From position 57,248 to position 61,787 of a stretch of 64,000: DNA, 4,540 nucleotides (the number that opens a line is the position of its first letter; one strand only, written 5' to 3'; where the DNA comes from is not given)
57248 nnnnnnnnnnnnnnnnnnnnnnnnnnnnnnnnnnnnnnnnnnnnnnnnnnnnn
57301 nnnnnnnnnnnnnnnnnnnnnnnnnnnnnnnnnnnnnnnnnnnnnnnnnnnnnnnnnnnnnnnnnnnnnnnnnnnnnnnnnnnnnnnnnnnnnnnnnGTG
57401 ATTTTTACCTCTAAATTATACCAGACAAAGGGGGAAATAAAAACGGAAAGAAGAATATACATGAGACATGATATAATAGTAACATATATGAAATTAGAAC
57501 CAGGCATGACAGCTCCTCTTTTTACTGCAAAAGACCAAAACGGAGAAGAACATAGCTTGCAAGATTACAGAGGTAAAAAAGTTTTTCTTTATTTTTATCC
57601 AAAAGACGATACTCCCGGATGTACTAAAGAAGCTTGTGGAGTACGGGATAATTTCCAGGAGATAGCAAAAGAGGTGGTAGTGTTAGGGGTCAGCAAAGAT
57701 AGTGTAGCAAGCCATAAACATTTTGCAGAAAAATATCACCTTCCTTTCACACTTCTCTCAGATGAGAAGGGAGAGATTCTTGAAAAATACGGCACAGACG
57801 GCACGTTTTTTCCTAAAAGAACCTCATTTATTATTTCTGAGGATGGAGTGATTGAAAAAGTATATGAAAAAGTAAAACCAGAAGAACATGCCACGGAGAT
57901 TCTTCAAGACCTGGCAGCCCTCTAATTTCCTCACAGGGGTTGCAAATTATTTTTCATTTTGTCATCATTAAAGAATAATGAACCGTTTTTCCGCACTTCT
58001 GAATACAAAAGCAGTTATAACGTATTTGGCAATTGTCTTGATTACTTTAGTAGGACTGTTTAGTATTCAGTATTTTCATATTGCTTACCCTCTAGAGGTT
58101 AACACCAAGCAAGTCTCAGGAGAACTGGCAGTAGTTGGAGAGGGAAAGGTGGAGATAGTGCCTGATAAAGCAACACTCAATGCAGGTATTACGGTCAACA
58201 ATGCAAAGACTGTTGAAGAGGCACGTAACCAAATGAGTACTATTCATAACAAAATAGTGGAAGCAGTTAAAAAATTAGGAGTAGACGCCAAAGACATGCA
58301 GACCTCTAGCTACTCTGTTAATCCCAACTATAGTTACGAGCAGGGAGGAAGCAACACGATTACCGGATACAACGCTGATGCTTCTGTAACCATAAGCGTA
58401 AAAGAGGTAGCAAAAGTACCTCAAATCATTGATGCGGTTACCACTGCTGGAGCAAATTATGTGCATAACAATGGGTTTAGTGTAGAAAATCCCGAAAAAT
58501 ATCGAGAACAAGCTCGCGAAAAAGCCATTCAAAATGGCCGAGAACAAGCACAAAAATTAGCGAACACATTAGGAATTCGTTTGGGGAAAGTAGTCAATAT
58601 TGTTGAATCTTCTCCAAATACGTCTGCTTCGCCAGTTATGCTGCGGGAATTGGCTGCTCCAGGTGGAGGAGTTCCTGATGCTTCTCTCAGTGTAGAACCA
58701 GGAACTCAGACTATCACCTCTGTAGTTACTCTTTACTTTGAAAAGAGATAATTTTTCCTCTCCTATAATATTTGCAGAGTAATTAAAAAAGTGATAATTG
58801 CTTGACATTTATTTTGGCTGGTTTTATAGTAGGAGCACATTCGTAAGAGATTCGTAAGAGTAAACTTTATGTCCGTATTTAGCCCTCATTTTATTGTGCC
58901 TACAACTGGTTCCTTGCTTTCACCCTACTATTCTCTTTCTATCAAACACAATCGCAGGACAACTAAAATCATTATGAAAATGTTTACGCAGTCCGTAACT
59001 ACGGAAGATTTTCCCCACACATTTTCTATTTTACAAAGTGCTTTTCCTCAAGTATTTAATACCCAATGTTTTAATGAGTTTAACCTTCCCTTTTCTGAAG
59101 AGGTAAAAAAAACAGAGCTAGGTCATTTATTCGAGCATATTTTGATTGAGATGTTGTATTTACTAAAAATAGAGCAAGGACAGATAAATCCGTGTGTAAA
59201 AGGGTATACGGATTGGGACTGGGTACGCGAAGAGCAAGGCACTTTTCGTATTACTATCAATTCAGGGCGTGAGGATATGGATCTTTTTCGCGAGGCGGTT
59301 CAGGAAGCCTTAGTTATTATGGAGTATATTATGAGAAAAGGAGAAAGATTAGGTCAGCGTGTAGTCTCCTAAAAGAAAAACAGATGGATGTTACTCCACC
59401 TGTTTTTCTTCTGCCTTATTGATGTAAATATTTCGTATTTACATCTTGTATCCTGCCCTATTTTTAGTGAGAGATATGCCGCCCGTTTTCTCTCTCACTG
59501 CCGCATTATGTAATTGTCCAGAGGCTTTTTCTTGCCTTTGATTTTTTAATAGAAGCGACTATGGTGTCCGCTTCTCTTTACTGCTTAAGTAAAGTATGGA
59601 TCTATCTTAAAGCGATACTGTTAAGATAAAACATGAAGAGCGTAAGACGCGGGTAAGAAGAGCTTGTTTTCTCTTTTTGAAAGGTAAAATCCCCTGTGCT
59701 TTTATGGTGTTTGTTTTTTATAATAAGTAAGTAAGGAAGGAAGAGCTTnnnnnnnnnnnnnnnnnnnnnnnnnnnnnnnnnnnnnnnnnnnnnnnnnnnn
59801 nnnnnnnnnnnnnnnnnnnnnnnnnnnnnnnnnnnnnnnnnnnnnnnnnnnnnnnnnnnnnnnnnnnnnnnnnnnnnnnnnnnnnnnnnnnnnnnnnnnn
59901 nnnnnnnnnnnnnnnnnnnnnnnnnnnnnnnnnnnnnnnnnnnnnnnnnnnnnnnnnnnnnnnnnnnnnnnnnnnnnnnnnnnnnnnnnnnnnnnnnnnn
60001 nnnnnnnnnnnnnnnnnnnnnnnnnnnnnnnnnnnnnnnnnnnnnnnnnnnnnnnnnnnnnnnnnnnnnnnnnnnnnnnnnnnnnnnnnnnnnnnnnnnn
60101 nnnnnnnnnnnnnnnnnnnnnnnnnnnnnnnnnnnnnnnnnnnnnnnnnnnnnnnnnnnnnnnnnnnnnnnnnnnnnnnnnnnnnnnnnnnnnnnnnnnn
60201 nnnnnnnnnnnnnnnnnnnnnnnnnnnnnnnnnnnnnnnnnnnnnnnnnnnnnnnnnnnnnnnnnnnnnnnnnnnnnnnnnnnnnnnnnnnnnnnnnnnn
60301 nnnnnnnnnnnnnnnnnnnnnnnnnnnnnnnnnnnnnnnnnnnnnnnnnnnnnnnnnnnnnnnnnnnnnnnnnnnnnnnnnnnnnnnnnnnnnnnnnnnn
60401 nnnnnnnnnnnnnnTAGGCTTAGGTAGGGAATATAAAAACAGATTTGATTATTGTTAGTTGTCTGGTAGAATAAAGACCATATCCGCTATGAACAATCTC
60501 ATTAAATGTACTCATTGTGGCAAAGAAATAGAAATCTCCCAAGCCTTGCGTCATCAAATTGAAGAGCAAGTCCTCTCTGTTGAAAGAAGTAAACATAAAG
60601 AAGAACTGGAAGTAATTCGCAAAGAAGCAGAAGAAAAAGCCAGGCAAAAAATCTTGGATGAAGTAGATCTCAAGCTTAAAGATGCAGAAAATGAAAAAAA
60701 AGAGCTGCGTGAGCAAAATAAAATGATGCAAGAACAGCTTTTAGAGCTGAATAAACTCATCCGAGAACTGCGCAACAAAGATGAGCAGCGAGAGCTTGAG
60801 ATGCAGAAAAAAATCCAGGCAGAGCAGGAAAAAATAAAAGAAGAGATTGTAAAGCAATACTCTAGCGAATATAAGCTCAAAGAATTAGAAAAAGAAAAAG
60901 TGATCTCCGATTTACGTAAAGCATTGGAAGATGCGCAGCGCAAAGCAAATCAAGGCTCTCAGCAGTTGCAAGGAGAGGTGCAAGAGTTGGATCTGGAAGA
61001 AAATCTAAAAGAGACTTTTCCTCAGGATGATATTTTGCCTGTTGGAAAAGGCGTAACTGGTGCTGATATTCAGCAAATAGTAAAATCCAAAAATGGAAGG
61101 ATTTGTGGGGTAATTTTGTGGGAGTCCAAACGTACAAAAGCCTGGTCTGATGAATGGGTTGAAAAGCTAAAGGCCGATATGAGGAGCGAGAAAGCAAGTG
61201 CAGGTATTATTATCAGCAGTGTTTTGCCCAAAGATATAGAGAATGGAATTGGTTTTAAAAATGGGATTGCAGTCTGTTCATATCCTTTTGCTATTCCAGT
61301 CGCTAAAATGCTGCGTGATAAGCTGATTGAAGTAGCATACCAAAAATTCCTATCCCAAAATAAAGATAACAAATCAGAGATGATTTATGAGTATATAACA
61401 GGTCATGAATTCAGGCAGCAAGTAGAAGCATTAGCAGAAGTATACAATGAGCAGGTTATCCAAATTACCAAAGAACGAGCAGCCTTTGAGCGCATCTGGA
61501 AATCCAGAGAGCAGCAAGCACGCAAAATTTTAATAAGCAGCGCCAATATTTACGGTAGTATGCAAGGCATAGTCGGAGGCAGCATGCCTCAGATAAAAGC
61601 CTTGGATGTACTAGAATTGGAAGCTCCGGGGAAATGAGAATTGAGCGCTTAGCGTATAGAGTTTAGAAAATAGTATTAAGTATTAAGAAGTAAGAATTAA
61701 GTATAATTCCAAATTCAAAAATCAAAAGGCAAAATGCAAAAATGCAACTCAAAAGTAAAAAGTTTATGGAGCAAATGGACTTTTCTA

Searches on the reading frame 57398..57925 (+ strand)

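Call 36: search_protein_families(library=pfam, proteins=[window:57398-57925:+], max_evalue=0.001)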
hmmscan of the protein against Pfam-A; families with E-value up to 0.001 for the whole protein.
window:57398-57925:+ (175 aa): 2 families
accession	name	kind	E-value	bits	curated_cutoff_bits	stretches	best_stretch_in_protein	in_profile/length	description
PF00578.27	AhpC-TSA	-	8.6e-38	129.5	26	1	36-154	2-123/124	AhpC/TSA family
PF08534.16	Redoxin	-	2.4e-23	83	26.6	1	35-163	2-139/148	Redoxin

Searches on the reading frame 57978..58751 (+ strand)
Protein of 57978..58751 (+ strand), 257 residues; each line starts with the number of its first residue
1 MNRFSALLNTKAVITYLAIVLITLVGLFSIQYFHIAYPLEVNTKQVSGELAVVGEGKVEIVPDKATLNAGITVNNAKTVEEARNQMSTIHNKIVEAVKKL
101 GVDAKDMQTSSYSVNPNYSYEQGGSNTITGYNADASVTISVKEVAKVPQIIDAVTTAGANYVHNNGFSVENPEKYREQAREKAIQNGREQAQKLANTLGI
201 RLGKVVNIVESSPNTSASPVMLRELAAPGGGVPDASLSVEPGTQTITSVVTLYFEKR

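Call 36: search_protein_families(library=pfam, proteins=[window:57978-58751:+], max_evalue=0.001)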
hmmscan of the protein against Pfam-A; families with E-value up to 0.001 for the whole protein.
window:57978-58751:+ (257 aa): 1 family
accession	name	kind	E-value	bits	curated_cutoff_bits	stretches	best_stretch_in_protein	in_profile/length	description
PF04402.19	SIMPL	-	3.3e-50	171.7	25.2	1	51-254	2-205/205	Protein of unknown function (DUF541)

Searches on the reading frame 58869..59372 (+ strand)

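Call 36: search_protein_families(library=pfam, proteins=[window:58869-59372:+], max_evalue=0.001)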
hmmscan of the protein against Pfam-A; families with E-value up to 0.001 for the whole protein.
window:58869-59372:+ (167 aa): 1 family
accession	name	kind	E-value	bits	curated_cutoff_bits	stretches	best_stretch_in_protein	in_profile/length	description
PF18921.5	Cyanophycin_syn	-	2.4e-06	27.9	27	1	34-101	2-71/115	Cyanophycin synthase-like N-terminal domain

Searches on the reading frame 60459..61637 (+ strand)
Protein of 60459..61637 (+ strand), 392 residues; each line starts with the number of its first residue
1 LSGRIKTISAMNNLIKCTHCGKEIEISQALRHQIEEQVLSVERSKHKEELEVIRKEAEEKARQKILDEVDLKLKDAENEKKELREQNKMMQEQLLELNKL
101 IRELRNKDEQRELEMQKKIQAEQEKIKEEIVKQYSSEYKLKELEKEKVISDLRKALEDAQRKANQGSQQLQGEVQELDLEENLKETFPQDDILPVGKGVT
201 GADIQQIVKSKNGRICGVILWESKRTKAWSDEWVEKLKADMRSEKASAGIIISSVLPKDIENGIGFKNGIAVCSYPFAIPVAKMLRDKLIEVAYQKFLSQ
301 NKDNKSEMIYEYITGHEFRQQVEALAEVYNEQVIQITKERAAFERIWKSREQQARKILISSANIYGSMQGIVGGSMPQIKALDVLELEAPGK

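Call 36: search_protein_families(library=pfam, proteins=[window:60459-61637:+], max_evalue=0.001)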
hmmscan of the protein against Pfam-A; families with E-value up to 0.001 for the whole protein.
window:60459-61637:+ (392 aa): 1 family
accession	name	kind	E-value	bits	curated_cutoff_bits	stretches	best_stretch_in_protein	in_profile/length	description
PF09903.14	DUF2130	-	1.9e-57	194.9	26.7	1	139-383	2-251/255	Uncharacterized protein conserved in bacteria (DUF2130)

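Call 74: find_encoding_contigs(protein=window:60459-61637:+, flank=10000, max_places=1)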
Protein window:60459-61637:+ (392 aa): no gene with exactly this product is on record in the collection.
